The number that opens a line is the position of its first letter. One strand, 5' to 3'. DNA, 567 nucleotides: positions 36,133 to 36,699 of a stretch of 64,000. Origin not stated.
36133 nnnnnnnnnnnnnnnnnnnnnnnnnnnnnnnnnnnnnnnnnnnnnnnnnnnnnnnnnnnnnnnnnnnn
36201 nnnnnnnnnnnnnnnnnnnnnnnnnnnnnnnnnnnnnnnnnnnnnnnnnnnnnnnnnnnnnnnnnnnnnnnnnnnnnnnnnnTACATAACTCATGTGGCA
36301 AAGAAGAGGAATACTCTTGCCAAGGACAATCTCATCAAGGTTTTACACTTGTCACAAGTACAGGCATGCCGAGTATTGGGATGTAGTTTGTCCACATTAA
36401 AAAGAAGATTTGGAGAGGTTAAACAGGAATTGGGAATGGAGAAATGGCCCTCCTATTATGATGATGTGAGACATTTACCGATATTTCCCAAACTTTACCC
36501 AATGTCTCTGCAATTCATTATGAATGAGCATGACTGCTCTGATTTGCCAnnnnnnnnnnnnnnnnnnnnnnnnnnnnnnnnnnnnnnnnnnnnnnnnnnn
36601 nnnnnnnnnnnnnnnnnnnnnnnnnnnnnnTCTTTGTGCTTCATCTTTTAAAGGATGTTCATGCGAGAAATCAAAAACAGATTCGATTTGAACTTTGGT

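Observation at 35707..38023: Tandem pair of RWP-RK domain genes, each preceded by a long ORF-free upstream region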

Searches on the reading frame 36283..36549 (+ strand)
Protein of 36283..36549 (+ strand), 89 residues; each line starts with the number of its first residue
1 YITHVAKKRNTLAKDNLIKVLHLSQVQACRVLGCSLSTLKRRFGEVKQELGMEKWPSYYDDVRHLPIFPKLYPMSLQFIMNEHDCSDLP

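Call 41: predict_structure(alignment_id=A1)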
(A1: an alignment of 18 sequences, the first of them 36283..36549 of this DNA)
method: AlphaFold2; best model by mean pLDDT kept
length: 89 residues; sequences in the alignment: 18
mean_pLDDT: 76.1   pTM: 0.62
mean pLDDT of the five models: 76.1, 74.8, 74.6, 72.2, 69.8
residues with pLDDT >= 90: 21; 70-90: 40; 50-70: 17; < 50: 11
segments of 3 or more residues with pLDDT < 50: 1-4, 83-89
pLDDT, mean of each block of 10 residues (from residue 1): 50 85 90 91 90 87 82 61 45
secondary structure, 60 per line:
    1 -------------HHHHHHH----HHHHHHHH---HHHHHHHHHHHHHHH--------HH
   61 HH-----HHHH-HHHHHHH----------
elements in order: H14-20 H25-32 H36-50 H59-62 H68-71 H73-79

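Call 42: search_protein_representatives(alignment_id=A1)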
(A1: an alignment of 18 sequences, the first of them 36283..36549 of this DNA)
Query: 18 sequences, 96 profile positions. Proteins with E-value up to 0.001 (for the whole library): 188; up to 1e-10: 57; up to 1e-30: 27. The best 150 are listed.
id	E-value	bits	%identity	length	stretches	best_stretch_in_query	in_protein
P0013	1.3e-40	153.3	-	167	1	9-94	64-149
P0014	8.5e-40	150.7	-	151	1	4-94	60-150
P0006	9.1e-40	150.6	-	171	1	5-95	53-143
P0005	1.9e-39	149.6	-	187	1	2-95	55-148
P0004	2.4e-39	149.3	-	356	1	2-94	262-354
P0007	4.4e-39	148.4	-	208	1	9-95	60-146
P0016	6.9e-39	147.8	-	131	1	2-94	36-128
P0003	1.6e-38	146.6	-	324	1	2-94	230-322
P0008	1.8e-38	146.4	-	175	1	2-95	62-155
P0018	9.4e-38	144.2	-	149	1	6-94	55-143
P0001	1.6e-37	143.4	-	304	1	4-95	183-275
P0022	1.2e-36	140.6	-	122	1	11-91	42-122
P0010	1.9e-36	139.9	-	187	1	6-92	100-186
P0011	2.4e-36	139.6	-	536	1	8-95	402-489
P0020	3.3e-35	136.0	-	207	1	15-94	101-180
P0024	9.0e-35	134.6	-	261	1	3-94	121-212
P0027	1.9e-34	133.5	-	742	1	4-92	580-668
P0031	2.2e-33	130.1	-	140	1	10-94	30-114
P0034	1.6e-31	124.2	-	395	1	9-92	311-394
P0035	9.8e-30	118.5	-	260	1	10-94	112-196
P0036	3.8e-29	116.6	-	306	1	9-95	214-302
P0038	5.3e-29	116.1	-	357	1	4-94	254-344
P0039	9.7e-29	115.3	-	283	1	12-93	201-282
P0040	1.7e-28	114.5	-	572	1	10-94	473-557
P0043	3.9e-27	110.1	-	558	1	13-93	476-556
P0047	4.0e-24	100.4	-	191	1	8-95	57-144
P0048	4.9e-24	100.2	-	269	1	14-91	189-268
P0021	2.5e-21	91.5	-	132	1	42-95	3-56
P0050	7.5e-18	80.4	-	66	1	45-95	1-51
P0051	3.7e-16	74.9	-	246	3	30-72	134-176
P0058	3.4e-11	59.0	-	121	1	12-95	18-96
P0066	1.8e-09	53.5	-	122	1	8-92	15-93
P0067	2.2e-09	53.2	-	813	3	20-70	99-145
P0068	3.1e-09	52.7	-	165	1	10-94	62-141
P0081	1.3e-07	47.5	-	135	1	8-94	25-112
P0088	3.7e-07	46.1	-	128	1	9-92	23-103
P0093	5.9e-07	45.4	-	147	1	10-93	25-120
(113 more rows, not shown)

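Call 45: list_cluster_members(proteins=[P0024, P0027, P0034, P0038, P0040, P0047, P0048, P0058, P0068, P0088])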
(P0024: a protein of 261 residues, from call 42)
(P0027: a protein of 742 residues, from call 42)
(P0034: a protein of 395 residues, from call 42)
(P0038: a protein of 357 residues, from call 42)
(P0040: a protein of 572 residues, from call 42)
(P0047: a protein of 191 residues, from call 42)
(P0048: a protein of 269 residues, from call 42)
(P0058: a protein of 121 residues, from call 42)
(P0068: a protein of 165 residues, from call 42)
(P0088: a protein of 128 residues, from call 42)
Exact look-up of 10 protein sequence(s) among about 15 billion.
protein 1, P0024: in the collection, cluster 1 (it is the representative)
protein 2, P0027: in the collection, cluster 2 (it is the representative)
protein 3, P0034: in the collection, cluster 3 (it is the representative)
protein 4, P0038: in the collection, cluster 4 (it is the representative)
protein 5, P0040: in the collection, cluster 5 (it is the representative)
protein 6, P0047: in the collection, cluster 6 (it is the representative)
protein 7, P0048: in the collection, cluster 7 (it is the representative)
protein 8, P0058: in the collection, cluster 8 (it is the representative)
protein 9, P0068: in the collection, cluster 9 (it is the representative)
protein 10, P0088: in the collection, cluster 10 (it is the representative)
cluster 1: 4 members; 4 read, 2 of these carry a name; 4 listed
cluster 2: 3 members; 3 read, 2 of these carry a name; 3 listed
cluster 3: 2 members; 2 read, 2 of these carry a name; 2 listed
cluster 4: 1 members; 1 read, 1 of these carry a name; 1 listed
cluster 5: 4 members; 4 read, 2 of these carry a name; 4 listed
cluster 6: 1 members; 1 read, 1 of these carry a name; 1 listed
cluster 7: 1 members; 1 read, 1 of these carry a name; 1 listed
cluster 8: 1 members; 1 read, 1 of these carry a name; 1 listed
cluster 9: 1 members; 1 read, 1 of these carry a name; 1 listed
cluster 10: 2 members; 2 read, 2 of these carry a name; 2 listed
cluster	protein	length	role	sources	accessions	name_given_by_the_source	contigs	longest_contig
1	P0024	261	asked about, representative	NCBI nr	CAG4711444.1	unnamed protein product [Naegleria fowleri]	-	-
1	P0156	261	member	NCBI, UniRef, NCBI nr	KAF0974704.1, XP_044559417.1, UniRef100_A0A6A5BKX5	hypothetical protein FDP41_006178 [Naegleria fowleri] | RWP-RK domain-containing protein n=1 Tax=Naegleria fowleri TaxID=5763 ... | uncharacterized protein FDP41_006178 [Naegleria fowleri]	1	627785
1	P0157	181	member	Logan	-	-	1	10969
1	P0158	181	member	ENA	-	-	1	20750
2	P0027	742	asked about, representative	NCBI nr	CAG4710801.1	unnamed protein product [Naegleria fowleri]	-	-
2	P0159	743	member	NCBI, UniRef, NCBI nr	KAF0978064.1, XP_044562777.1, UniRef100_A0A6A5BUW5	hypothetical protein FDP41_002579 [Naegleria fowleri] | Uncharacterized protein n=1 Tax=Naegleria fowleri TaxID=5763 RepID=A0A6A5BUW5_NAEFO | uncharacterized protein FDP41_002579 [Naegleria fowleri]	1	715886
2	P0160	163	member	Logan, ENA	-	-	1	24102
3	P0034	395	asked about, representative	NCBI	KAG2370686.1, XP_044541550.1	hypothetical protein C9374_014317, partial [Naegleria lovaniensis]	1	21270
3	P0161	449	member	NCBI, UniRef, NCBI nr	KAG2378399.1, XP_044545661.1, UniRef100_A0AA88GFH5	hypothetical protein C9374_008542 [Naegleria lovaniensis] | RWP-RK domain-containing protein n=1 Tax=Naegleria lovaniensis TaxID=51637 ... | uncharacterized protein C9374_008542 [Naegleria lovaniensis]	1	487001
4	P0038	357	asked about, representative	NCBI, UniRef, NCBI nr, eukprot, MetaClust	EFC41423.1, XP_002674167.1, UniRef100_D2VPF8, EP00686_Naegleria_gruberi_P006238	predicted protein [Naegleria gruberi] | Predicted protein n=1 Tax=Naegleria gruberi TaxID=5762 RepID=D2VPF8_NAEGR | uncharacterized protein NAEGRDRAFT_70845 [Naegleria gruberi]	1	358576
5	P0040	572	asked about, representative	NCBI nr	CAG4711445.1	unnamed protein product [Naegleria fowleri]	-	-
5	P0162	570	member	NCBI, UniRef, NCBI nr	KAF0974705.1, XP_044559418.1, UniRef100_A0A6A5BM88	hypothetical protein FDP41_006179 [Naegleria fowleri] | RWP-RK domain-containing protein n=1 Tax=Naegleria fowleri TaxID=5763 ... | uncharacterized protein FDP41_006179 [Naegleria fowleri]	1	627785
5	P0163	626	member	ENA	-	-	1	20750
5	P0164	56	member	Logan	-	-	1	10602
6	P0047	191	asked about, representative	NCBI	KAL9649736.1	hypothetical protein ABK040_009551 [Willaertia magna]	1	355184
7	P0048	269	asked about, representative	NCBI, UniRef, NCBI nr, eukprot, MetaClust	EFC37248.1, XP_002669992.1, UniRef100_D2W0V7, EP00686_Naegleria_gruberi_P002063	predicted protein [Naegleria gruberi] | Predicted protein n=1 Tax=Naegleria gruberi TaxID=5762 RepID=D2W0V7_NAEGR | uncharacterized protein NAEGRDRAFT_74996 [Naegleria gruberi]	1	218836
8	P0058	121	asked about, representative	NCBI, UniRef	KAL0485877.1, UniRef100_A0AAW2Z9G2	hypothetical protein AKO1_002149 [Acrasis kona] | RWP-RK domain-containing protein n=1 Tax=Acrasis kona TaxID=1008807 RepID=A0AAW2Z9G2_9EUKA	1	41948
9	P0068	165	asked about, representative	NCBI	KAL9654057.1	hypothetical protein ABK040_011601 [Willaertia magna]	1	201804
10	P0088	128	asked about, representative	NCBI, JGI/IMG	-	hypothetical protein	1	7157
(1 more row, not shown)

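Call 46: search_solved_structures(query=A1, max_evalue=10, show_alignments=2)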
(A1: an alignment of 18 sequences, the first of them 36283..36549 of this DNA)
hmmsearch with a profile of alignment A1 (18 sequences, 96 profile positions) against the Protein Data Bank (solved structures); distinct sequences matched with E-value up to 10: 3.
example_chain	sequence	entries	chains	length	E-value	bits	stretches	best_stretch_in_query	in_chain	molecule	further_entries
7yil_A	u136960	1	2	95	0.072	16.3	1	53-81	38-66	GINS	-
4l4u_A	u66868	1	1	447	0.17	15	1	11-54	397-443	Transcriptional regulator (NtrC family)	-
4l5e_A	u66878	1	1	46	0.2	14.8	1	17-54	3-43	Transcriptional regulator (NtrC family)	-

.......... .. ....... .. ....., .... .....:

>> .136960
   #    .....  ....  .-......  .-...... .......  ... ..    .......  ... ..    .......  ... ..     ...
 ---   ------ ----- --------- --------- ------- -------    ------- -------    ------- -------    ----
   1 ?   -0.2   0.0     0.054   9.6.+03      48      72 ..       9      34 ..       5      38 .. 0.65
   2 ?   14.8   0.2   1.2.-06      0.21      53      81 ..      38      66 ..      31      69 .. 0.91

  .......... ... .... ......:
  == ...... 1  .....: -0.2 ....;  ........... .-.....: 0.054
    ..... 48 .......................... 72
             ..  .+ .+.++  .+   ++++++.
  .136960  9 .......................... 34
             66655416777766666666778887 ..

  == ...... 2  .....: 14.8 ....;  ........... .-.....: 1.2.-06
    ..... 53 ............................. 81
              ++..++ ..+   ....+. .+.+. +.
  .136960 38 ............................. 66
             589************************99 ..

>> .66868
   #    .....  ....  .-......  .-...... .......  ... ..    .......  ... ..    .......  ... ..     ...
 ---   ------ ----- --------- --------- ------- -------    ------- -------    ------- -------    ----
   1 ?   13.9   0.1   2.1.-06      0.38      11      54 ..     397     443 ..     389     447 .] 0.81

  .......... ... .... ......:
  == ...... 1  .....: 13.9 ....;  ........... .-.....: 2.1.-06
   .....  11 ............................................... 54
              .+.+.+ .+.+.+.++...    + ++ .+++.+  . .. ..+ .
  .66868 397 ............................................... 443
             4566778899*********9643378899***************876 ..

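Call 62: find_encoding_contigs(protein=P0162, flank=8000, max_places=1)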
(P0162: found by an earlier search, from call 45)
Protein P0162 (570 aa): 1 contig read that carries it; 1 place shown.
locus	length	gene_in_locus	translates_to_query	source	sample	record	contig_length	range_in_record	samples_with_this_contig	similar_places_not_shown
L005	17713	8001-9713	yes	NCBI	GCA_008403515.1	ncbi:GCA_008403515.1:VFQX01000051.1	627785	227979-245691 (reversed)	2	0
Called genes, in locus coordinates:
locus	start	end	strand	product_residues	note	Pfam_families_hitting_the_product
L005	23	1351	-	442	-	-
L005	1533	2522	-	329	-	-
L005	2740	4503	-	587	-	-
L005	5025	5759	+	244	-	PF14580:LRR_9, PF12799:LRR_4 (faint)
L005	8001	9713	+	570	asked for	-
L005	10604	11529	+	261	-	PF02042:RWP-RK (weak)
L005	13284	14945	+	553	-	PF00615:RGS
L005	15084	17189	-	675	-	PF00750:tRNA-synt_1d, PF05746:DALR_1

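Call 79: list_cluster_members(proteins=[P0036, P0039, P0043, P0031, P0035, P0066, P0081, P0093, P0051, P0067])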
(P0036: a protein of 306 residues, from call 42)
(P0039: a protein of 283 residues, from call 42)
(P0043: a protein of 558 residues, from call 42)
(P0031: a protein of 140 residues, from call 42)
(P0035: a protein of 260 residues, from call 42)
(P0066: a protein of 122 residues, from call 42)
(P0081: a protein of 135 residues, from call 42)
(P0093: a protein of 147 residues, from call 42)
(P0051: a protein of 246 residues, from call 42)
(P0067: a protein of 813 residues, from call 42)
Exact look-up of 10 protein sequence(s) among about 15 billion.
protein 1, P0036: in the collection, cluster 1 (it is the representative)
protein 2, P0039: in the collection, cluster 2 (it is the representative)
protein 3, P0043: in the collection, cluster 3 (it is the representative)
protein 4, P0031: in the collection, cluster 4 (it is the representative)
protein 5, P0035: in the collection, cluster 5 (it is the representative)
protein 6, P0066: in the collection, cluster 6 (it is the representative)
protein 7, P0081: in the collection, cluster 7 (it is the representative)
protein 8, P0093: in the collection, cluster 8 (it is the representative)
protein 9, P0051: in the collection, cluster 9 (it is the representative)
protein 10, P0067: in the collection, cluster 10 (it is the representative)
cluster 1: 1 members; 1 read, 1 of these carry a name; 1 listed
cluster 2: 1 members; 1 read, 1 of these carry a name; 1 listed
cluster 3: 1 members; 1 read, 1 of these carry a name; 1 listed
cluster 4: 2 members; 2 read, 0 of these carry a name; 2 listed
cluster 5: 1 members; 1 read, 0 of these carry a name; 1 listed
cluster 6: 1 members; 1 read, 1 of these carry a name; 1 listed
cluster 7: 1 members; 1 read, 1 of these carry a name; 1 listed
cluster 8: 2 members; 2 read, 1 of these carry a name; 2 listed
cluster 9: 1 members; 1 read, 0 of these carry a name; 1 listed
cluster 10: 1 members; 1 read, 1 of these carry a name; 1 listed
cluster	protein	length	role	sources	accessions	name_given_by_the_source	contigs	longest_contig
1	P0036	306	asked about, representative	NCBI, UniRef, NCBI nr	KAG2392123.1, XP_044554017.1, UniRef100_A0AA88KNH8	hypothetical protein C9374_012375 [Naegleria lovaniensis] | RWP-RK domain-containing protein n=1 Tax=Naegleria lovaniensis TaxID=51637 ... | uncharacterized protein C9374_012375 [Naegleria lovaniensis]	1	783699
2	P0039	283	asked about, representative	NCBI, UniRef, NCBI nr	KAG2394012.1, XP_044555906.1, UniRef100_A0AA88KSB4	hypothetical protein C9374_003776 [Naegleria lovaniensis] | RWP-RK domain-containing protein n=1 Tax=Naegleria lovaniensis TaxID=51637 ... | uncharacterized protein C9374_003776 [Naegleria lovaniensis]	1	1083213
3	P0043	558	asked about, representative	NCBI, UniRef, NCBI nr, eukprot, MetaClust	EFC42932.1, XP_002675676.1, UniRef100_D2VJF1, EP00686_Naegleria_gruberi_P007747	Hypothetical protein NAEGRDRAFT_80184 [Naegleria gruberi] | RWP-RK domain-containing protein n=1 Tax=Naegleria gruberi TaxID=5762 RepID=D2VJF1_NAEGR | uncharacterized protein NAEGRDRAFT_80184 [Naegleria gruberi]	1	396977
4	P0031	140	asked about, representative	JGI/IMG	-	-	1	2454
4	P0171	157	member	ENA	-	-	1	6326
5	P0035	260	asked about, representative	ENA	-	-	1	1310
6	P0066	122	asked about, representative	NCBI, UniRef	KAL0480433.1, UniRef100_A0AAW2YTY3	hypothetical protein AKO1_011060 [Acrasis kona] | RWP-RK domain-containing protein n=1 Tax=Acrasis kona TaxID=1008807 RepID=A0AAW2YTY3_9EUKA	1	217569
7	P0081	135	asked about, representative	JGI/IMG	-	hypothetical protein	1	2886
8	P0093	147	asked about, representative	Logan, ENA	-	-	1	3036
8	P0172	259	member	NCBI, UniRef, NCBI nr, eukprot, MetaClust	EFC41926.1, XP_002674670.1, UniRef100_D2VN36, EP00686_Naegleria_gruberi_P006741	hypothetical protein NAEGRDRAFT_80607 [Naegleria gruberi] | RWP-RK domain-containing protein n=1 Tax=Naegleria gruberi TaxID=5762 RepID=D2VN36_NAEGR | uncharacterized protein NAEGRDRAFT_80607 [Naegleria gruberi]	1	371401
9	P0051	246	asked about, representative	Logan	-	-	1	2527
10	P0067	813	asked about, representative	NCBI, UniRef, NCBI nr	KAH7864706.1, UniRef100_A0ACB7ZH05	hypothetical protein Vadar_032817 [Vaccinium darrowii] | Uncharacterized protein n=1 Tax=Vaccinium darrowii TaxID=229202 RepID=A0ACB7ZH05_9ERIC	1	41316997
